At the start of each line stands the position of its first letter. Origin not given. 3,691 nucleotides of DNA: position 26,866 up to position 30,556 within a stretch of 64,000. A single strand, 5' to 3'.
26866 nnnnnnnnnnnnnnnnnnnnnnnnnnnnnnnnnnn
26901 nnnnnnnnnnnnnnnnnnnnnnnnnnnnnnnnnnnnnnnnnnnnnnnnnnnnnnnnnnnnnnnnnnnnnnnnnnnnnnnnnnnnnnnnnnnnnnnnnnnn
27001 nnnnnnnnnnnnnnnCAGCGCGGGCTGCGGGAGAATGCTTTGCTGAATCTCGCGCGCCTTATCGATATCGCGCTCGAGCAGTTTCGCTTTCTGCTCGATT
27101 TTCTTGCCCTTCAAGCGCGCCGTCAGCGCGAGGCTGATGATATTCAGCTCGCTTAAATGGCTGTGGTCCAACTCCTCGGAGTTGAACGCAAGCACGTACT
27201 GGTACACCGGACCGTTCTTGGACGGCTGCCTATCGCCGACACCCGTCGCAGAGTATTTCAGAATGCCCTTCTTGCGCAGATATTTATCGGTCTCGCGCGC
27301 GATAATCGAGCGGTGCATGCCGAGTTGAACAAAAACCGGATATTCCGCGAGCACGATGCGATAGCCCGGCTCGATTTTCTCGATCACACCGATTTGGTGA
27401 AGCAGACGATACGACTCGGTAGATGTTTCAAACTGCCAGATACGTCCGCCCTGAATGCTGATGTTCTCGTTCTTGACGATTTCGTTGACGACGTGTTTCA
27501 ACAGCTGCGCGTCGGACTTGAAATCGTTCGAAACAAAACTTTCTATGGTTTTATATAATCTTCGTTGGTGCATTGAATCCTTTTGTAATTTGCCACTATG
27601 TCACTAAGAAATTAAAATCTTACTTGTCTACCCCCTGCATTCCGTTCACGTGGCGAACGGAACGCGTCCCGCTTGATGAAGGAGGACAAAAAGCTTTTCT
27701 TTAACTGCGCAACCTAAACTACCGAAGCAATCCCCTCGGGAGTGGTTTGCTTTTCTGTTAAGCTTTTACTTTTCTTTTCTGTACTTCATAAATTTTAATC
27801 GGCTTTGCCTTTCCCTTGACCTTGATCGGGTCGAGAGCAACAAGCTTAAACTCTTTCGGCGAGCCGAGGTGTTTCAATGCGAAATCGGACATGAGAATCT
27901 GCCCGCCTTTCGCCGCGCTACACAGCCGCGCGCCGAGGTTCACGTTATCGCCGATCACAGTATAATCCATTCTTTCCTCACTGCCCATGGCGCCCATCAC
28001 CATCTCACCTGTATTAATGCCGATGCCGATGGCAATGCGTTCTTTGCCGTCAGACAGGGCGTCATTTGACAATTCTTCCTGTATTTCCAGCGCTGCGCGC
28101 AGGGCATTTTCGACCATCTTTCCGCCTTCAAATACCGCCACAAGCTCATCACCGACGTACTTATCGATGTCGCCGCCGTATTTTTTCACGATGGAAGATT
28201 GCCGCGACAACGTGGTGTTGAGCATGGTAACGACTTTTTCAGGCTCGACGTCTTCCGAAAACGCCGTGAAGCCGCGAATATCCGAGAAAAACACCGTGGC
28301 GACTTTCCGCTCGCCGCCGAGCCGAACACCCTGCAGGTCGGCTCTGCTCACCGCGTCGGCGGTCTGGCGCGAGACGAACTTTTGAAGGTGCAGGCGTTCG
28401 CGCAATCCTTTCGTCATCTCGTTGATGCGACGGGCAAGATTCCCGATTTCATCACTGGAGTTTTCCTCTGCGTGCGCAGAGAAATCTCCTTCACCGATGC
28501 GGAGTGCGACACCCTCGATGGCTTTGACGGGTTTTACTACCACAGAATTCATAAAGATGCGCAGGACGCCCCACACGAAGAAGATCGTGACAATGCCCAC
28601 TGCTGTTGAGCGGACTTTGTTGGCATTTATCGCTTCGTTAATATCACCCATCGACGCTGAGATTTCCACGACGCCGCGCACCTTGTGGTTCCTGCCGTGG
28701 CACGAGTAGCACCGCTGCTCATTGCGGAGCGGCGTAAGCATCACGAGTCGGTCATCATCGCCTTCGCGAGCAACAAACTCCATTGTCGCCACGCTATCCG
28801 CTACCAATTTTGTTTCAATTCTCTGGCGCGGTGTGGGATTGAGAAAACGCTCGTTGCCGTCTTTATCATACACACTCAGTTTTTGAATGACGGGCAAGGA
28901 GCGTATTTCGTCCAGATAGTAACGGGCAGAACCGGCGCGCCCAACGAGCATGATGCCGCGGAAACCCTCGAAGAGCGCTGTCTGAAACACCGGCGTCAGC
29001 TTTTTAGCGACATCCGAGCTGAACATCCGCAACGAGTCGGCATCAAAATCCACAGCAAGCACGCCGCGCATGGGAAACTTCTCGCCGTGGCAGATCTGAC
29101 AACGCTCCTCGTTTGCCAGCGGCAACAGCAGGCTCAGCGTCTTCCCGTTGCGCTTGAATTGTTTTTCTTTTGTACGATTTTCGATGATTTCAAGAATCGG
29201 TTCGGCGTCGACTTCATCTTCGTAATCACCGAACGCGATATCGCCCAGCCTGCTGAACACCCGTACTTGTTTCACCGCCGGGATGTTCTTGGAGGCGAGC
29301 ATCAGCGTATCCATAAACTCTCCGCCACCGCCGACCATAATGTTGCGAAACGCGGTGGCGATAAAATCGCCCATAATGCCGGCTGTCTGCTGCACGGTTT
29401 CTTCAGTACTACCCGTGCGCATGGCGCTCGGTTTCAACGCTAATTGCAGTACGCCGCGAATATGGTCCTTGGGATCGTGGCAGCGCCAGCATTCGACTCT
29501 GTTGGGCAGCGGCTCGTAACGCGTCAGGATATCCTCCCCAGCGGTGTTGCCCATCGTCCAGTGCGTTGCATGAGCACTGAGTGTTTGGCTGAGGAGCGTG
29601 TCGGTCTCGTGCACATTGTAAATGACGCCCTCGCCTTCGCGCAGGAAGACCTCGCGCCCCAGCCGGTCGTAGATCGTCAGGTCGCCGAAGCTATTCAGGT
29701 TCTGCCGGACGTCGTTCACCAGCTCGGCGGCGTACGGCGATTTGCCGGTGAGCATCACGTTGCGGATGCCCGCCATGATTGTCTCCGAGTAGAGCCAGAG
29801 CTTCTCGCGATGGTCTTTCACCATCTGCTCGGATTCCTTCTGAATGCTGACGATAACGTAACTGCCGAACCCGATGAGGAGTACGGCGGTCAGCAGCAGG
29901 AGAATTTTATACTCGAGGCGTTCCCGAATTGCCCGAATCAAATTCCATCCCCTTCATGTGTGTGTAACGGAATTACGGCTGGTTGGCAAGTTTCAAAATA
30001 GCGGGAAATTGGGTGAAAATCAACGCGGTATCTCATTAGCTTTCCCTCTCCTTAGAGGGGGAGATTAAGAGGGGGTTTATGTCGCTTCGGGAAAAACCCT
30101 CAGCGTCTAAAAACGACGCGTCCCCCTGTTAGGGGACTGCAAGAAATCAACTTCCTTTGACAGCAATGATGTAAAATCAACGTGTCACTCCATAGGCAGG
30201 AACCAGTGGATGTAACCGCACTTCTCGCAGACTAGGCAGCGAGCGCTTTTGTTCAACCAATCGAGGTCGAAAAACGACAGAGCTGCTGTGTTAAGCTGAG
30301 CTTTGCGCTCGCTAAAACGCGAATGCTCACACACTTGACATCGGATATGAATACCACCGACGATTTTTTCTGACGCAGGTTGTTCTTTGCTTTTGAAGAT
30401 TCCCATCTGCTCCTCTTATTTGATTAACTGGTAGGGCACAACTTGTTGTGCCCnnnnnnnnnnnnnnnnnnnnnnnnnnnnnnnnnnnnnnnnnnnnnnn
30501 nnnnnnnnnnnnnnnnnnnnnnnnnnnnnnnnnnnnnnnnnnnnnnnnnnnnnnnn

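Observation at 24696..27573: HerA-like ATPase in a probable operon with a sensor-domain PP2C phosphatase, a pairing I do not recognise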

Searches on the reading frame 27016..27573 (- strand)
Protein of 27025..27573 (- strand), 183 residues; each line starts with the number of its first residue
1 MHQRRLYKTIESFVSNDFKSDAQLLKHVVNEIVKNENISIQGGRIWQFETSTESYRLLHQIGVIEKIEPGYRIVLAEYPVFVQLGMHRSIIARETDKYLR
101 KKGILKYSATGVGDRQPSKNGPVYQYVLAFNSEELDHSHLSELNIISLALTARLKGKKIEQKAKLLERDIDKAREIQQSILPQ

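Call 24: search_protein_representatives(protein=window:27025-27573:-)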
Query: 183 residues. Proteins with E-value up to 0.001 (for the whole library): 74; up to 1e-10: 52; up to 1e-30: 14. The best 74 are listed.
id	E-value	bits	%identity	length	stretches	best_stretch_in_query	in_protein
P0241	2.1e-72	258.8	66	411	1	1-182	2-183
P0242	1.1e-45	171.8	48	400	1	1-183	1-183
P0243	1.7e-43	164.7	57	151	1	1-145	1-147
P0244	3.5e-42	160.5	45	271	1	1-183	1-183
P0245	8.3e-42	159.2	45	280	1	1-183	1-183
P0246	8.9e-42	159.1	63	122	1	1-116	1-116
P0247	5.5e-41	156.5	45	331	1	1-182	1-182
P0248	7.5e-40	152.9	45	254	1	1-182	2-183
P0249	3.1e-38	147.6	43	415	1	1-183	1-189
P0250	3.6e-36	140.9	43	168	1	1-164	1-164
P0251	2.6e-35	138.1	43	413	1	1-183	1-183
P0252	3.0e-34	134.6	40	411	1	1-183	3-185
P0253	2.9e-32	128.2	50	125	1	1-124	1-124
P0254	9.4e-31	123.3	38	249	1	3-182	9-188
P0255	4.1e-30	121.2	36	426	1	1-183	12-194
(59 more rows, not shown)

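Call 28: find_related_loci(query=A4, collection=metagenome_contigs, flank=5000)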
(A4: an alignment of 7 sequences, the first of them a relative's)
Query A4 (417 aa) in metagenome_contigs; peptide patterns used: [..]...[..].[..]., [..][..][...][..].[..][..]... (x = any residue, [..] = any of these).
600 stretches matched a pattern (row limit reached: there are more); 562 encode a relative of the query (tblastn E <= 1e-3); the best 80 are kept; 80 distinct loci.
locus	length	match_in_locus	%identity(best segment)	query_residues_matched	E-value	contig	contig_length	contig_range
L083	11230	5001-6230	58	5-417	3e-158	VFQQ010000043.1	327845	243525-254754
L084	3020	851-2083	49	8-416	8e-135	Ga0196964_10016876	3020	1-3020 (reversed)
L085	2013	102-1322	46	12-416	5e-135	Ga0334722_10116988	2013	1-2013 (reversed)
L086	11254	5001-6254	45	1-417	3e-122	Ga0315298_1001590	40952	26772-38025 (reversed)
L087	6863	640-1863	46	12-416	5e-120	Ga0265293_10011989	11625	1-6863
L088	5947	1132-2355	46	12-416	4e-120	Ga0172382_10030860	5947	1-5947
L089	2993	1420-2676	48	1-417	7e-122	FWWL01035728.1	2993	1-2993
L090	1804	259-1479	44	12-416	7e-124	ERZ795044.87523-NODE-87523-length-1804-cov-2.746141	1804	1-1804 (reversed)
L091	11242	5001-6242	46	6-416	4e-115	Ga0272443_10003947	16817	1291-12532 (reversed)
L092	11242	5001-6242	43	10-416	6e-109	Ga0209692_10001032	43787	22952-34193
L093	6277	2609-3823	40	13-416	2e-108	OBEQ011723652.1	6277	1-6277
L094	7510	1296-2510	41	13-416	2e-108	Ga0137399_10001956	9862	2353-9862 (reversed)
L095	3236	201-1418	40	13-417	2e-108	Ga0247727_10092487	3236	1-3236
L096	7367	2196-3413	40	12-416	2e-105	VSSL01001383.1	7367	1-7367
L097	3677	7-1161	42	32-416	1e-104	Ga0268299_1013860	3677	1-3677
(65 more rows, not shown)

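Call 48: predict_structure(alignment_id=A5)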
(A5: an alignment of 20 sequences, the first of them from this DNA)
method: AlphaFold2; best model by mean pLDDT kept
length: 186 residues; sequences in the alignment: 20
mean_pLDDT: 85.2   pTM: 0.78
mean pLDDT of the five models: 85.2, 78.6, 76.8, 70.2, 47.6
residues with pLDDT >= 90: 98; 70-90: 63; 50-70: 22; < 50: 3
segments of 3 or more residues with pLDDT < 50: none
pLDDT, mean of each block of 10 residues (from residue 1): 56 68 92 84 95 95 87 94 93 94 93 93 96 85 90 85 80 73 54
secondary structure, 60 per line:
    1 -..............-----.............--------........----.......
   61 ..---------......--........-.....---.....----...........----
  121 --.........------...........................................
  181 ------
elements in order: H2-15 H21-33 E42-49 E54-62 E72-74 H80-87 E89-93 H97-101 E106-116 E123-131 H138-180

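Call 73: search_dna_similar(query=window:27025-27573:-, collection=plasmids, mode=protein, max_rows=8, max_evalue=0.001)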
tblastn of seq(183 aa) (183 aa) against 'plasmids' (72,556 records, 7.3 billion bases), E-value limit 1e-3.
No match.

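Call 102: find_related_loci(query=A5, collection=viral_contigs, flank=4000)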
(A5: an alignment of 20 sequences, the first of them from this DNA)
Query A5 (186 aa) in viral_contigs; peptide patterns used: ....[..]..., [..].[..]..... (x = any residue, [..] = any of these).
37 stretches matched a pattern, but none encodes a relative of the query by tblastn (E <= 1e-3).

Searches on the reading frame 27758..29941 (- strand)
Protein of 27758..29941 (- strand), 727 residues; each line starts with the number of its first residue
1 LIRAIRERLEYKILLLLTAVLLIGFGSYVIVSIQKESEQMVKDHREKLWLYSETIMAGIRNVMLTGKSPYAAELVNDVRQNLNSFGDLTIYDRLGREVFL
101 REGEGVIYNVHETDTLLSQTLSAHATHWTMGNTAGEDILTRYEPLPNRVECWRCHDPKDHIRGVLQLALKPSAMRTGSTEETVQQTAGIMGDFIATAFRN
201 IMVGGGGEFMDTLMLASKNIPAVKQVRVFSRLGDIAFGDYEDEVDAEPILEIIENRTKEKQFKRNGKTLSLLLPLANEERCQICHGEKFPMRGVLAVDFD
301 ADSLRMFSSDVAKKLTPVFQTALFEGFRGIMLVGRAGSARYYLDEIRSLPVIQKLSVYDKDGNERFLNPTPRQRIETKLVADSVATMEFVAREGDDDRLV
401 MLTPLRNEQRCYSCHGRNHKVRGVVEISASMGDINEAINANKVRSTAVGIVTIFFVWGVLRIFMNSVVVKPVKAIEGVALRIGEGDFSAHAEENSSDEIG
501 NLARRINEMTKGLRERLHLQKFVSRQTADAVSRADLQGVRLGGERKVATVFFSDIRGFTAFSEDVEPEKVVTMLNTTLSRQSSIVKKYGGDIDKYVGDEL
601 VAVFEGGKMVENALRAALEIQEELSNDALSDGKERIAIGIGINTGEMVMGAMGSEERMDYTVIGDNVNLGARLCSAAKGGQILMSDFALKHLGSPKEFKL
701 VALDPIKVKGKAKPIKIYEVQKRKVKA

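Call 7: search_protein_families(library=pfam, proteins=[window:27758-29941:-], max_evalue=0.01)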
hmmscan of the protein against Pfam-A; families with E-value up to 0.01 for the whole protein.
window:27758-29941:- (727 aa): 6 families
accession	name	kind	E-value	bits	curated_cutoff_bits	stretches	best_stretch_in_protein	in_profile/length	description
PF21563.3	Mcp40H-20_sensor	-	2.4e-29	102.3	27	3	329-431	9-111/112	Methyl-accepting chemotaxis sensory transducer, class 40H, sensor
PF00211.25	Guanylate_cyc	-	2.4e-25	89.6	21.9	1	548-718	9-179/183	Adenylate and Guanylate cyclase catalytic domain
PF00672.30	HAMP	-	4.3e-11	43.4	25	1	466-515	4-53/53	HAMP domain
PF11845.13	Tll0287-like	-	3.6e-07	31.1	24.1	0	374-423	72-116/144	Tll0287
PF14522.11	Cytochrome_C7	-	0.0048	17.1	24.8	0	406-420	39-53/67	Cytochrome c7 and related cytochrome c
PF07635.16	PSCyt1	-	0.0073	17.3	22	0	151-180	1-29/59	Planctomycete cytochrome C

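Call 8: search_protein_families(library=padloc, proteins=[window:27758-29941:-], max_evalue=0.01)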
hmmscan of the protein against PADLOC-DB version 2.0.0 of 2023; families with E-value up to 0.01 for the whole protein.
window:27758-29941:- (727 aa): 13 families
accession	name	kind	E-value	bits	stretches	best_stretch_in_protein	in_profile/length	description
PDLC00734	PycC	-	4.5e-26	89.8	1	514-711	155-362/374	Pycsar cyclase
PDLC02367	PycC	-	6.7e-19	66.2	1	542-692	38-192/226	-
PDLC00766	PycC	-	5.5e-15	53.4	1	520-690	17-193/232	Pycsar cyclase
PDLC00765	PycC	-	8.3e-11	39.6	1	532-686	241-406/477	Pycsar cyclase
PDLC02370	PycC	-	7.9e-10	36.6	1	545-720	79-262/340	-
PDLC02369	PycC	-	3.4e-08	31.4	1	540-692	40-191/248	-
PDLC02366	PycC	-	2.6e-07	28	1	517-692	246-433/486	-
PDLC02368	PycC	-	1.8e-06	25.7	1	546-693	43-201/234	-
PDLC00763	PycC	-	6.5e-05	20.4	1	547-692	54-207/268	Pycsar cyclase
PDLC00764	PycC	-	0.00014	18.9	1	548-695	95-256/449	Pycsar cyclase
PDLC00767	PycC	-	0.0019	15.6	1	549-699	94-257/337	Pycsar cyclase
PDLC00762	PycC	-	0.0019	15.1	0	609-696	122-210/508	Pycsar cyclase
PDLC00761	PycC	-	0.0088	12.9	0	548-712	106-282/438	Pycsar cyclase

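Call 9: search_protein_families(library=ncbifam, proteins=[window:27758-29941:-], max_evalue=0.01)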
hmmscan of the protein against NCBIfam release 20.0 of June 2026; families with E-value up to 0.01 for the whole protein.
window:27758-29941:- (727 aa): 17 families
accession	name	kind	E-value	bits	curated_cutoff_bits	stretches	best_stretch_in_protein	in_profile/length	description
NF033092.0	HK_WalK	equivalog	1e-13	50.8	725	1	372-518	115-251/594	cell wall metabolism sensor histidine kinase WalK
TIGR03903.1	TOMM_kin_cyc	equivalog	2.3e-07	29.1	705.75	1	566-695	310-439/1267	TOMM system kinase/cyclase fusion protein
NF040691.1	MtrAB_MtrB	equivalog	4.5e-07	29.3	450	1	443-518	186-262/507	MtrAB system histidine kinase MtrB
NF053592.1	HK_near_YfiR_like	equivalog_domain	1.3e-06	28.1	194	1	417-511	126-219/223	sensor histidine kinase, YfiR-like protein-associated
NF038263.1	prot_phos_SiaA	equivalog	3.4e-06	25.9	700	1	437-527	302-394/658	biofilm regulation protein phosphatase SiaA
NF008318.0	PRK11107.1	equivalog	7.2e-06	24.3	890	1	349-529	80-264/920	two-component sensor histidine kinase BarA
NF008184.0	PRK10935.1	equivalog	1.9e-05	23.5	553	1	443-523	151-233/565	nitrate/nitrite two-component system sensor histidine kinase NarQ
NF008468.0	PRK11360.1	equivalog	3.2e-05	22.5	646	1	415-538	168-288/616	two-component system sensor histidine kinase AtoS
NF007004.0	PRK09467.1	equivalog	0.00014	20.8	415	1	446-515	163-227/440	two-component system sensor histidine kinase EnvZ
NF007837.0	PRK10549.1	equivalog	0.00016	20.6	603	1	443-515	162-235/466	envelope stress sensor histidine kinase BaeS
NF041210.1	his_kin_PieS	equivalog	0.00024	20.2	850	1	454-515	177-238/474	two component system sensor histidine kinase PieS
NF058527.1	HistKinChvGCaul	equivalog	0.00029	19.7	740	1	420-518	206-304/535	two-component sensor histidine kinase ChvG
NF007896.0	PRK10600.1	equivalog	0.00035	19.4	578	1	460-532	170-243/598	nitrate/nitrite two-component system sensor histidine kinase NarX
NF058673.1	LipAdnlyCyLipJMY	equivalog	0.0006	18.6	800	1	542-686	290-416/449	bifunctional lipase/adenylate cyclase LipJ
NF012163.2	BaeS_SmeS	equivalog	0.00079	18.5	500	1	440-516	160-236/457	sensor histidine kinase efflux regulator BaeS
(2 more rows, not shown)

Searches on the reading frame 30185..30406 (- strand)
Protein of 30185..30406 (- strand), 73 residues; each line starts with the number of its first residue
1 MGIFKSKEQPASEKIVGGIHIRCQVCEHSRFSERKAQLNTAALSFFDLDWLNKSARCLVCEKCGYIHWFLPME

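Call 85: search_protein_families(library=pfam, proteins=[window:30185-30406:-], max_evalue=0.01)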
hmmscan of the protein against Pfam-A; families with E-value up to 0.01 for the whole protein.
window:30185-30406:- (73 aa): 1 family
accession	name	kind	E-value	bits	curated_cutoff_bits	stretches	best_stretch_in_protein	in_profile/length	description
PF09855.14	Zn_ribbon_13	-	0.0087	16.6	23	0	22-67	1-45/63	Nucleic-acid-binding protein containing Zn-ribbon domain (DUF2082)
